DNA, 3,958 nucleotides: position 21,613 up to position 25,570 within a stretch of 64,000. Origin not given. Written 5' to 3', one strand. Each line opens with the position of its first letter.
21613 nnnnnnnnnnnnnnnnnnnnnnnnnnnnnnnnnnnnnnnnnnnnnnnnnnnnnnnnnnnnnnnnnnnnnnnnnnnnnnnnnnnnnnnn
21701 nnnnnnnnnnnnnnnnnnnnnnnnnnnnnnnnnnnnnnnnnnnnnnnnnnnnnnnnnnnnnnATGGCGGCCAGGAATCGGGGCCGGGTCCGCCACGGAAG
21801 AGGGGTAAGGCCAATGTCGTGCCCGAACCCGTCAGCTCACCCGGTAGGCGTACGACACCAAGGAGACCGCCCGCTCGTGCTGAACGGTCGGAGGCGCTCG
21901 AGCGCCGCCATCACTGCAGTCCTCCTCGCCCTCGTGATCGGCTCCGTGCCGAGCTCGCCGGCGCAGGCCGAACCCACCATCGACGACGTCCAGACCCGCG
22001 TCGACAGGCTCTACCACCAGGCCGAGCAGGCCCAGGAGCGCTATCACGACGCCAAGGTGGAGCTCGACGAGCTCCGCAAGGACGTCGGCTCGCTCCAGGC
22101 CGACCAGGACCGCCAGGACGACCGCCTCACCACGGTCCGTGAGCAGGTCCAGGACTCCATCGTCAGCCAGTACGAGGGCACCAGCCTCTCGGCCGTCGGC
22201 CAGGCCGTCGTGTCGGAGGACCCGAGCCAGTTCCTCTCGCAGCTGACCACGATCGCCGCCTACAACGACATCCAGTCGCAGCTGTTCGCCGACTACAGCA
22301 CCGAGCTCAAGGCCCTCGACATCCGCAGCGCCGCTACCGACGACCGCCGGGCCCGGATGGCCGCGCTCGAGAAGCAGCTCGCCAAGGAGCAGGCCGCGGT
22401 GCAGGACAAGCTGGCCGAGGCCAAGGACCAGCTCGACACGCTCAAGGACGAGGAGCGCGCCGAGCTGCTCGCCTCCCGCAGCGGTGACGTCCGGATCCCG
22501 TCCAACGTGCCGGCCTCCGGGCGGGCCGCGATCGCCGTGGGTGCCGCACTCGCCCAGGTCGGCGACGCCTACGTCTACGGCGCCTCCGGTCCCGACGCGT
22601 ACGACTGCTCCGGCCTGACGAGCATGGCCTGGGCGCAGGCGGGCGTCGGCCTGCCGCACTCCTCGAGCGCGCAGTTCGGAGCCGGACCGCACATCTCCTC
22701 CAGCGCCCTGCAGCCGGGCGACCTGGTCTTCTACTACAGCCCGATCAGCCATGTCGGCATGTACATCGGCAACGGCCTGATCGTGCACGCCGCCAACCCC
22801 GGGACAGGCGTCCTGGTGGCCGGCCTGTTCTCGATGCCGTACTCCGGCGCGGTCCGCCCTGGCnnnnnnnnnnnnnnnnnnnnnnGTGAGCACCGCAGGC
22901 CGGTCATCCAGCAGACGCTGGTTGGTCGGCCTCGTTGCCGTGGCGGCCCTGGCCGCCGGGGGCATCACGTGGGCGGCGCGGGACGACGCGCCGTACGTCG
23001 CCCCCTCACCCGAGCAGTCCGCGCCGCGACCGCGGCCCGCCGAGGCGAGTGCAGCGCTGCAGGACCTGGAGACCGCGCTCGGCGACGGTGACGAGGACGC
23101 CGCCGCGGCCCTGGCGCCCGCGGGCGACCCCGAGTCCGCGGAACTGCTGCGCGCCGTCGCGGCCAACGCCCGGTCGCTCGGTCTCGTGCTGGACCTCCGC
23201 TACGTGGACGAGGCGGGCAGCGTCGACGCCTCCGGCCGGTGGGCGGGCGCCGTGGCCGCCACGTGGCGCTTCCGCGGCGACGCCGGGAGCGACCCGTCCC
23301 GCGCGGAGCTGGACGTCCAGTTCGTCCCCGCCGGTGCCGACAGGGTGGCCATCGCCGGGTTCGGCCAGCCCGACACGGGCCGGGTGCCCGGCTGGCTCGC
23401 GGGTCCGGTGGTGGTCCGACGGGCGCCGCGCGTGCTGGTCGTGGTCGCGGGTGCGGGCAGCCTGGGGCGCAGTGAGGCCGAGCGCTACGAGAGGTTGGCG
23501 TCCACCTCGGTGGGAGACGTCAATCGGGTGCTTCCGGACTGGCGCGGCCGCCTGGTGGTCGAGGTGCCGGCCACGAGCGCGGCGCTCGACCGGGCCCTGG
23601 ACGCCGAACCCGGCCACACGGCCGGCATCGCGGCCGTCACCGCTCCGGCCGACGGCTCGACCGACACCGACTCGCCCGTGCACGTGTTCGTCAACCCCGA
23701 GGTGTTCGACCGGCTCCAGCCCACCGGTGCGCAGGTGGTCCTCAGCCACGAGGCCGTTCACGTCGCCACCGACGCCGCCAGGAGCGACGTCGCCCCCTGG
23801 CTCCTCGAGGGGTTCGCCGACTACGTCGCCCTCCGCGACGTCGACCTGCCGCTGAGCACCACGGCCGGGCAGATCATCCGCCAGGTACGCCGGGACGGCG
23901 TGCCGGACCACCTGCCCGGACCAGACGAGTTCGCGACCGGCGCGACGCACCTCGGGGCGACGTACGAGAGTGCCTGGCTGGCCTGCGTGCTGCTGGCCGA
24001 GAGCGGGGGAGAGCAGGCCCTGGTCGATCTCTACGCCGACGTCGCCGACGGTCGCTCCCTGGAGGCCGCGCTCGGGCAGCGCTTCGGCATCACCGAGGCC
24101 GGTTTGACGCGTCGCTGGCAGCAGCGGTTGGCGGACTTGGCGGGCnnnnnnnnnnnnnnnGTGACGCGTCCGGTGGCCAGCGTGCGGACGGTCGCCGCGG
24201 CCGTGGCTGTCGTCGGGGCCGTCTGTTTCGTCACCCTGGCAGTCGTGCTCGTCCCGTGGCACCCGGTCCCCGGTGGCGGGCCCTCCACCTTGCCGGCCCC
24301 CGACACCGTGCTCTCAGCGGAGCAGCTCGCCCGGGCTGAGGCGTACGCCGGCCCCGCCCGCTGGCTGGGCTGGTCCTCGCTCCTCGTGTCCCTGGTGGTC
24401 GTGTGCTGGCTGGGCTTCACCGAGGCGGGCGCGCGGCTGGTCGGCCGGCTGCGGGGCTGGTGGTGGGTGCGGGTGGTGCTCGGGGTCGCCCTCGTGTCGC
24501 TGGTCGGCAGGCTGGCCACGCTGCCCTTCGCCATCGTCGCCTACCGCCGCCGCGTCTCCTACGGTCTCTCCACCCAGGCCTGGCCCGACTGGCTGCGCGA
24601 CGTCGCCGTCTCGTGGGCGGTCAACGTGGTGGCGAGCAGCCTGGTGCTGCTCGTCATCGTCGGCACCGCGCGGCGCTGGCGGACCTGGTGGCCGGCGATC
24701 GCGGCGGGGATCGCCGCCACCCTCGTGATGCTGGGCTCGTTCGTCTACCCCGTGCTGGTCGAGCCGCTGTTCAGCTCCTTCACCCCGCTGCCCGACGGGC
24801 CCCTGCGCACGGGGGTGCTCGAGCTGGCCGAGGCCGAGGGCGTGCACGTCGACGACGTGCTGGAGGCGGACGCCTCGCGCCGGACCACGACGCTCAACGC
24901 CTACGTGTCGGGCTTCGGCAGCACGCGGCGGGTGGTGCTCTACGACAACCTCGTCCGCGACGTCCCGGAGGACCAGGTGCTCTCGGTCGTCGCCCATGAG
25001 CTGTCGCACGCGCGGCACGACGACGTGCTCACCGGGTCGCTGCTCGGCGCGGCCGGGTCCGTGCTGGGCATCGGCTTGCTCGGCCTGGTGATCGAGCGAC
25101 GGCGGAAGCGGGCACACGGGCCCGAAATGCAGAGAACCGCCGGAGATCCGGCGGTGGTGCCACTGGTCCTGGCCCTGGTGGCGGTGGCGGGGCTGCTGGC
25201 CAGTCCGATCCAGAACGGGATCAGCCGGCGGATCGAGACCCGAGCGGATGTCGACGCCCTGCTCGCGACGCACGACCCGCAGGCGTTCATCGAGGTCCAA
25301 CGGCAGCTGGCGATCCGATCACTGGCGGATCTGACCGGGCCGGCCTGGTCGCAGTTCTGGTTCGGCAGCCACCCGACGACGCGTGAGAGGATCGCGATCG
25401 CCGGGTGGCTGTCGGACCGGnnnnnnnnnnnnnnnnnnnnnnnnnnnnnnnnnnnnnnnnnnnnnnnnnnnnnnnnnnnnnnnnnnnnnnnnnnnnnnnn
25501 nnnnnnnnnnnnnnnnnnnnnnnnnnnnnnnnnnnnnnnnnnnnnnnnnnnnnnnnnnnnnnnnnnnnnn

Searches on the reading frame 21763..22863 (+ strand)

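Call 26: search_protein_families(library=pfam, proteins=[window:21763-22863:+], max_evalue=0.01)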
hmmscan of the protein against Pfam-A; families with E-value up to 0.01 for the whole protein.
window:21763-22863:+ (367 aa): 7 families
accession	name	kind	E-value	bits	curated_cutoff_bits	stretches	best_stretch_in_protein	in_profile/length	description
PF00877.26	NLPC_P60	-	1.5e-20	73.6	23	1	267-351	1-87/105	NlpC/P60 family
PF19220.6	Rod_CreS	-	0.0023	17.5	100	1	67-231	37-201/359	Crescentin, rod domain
PF14362.11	DUF4407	-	0.0046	16.7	31.3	0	43-225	76-244/297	Domain of unknown function (DUF4407)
PF06810.17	Phage_scaffold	-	0.0063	16.9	35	0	167-235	36-90/170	Phage capsid assembly scaffolding protein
PF10732.14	DUF2524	-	0.0092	16.7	25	1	67-130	12-76/84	Protein of unknown function (DUF2524)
PF11932.13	DUF3450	-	0.0094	15.7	32.6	1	74-131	33-90/241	Protein of unknown function (DUF3450)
PF10234.14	Cluap1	-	0.0097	15.8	25.8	0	74-127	168-221/268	Clusterin-associated protein-1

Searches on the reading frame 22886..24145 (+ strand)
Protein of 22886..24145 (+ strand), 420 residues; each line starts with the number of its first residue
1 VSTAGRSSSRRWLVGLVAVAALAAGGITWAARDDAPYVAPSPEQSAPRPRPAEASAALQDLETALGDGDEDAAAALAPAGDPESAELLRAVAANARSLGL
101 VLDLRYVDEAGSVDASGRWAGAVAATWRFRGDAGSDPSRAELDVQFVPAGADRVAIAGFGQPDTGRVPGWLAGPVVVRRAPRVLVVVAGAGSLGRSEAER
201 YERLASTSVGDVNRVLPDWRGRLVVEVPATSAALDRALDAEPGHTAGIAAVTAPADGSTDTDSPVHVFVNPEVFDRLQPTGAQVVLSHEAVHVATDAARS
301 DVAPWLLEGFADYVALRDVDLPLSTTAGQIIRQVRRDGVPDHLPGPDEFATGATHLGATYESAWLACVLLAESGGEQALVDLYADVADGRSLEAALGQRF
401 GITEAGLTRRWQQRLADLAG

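Call 26: search_protein_families(library=pfam, proteins=[window:22886-24145:+], max_evalue=0.01)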
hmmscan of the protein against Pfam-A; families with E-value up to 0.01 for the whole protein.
window:22886-24145:+ (420 aa): 2 families
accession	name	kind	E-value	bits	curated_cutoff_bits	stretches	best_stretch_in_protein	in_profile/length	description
PF13485.12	Peptidase_MA_2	-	0.00056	20.2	32.4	1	286-415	74-199/201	Peptidase MA superfamily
PF04450.18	BSP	-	0.004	17.4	23.8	1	281-317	101-137/207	Peptidase of plants and bacteria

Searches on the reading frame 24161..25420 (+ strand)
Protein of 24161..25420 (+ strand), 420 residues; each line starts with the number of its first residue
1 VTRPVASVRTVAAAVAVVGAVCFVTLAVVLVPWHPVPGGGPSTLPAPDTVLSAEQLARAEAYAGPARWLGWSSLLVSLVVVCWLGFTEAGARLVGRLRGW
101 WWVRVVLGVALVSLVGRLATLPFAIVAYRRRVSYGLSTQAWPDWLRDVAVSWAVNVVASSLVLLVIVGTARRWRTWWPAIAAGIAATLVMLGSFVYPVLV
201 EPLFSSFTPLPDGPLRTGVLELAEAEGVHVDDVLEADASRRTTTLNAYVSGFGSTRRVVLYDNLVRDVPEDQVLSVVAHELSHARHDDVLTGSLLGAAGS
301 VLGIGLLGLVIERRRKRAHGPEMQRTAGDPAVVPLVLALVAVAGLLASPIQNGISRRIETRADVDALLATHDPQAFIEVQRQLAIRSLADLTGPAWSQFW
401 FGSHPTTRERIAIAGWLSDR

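Call 26: search_protein_families(library=pfam, proteins=[window:24161-25420:+], max_evalue=0.01)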
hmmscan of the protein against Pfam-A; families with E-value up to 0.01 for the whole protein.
window:24161-25420:+ (420 aa): 2 families
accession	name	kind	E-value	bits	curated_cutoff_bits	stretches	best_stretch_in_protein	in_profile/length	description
PF01435.24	Peptidase_M48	-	9.2e-24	84.7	20.3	1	211-412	3-180/186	Peptidase family M48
PF16491.10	Peptidase_M48_N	-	7.6e-10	39.4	27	1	50-205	18-178/179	CAAX prenyl protease N-terminal, five membrane helices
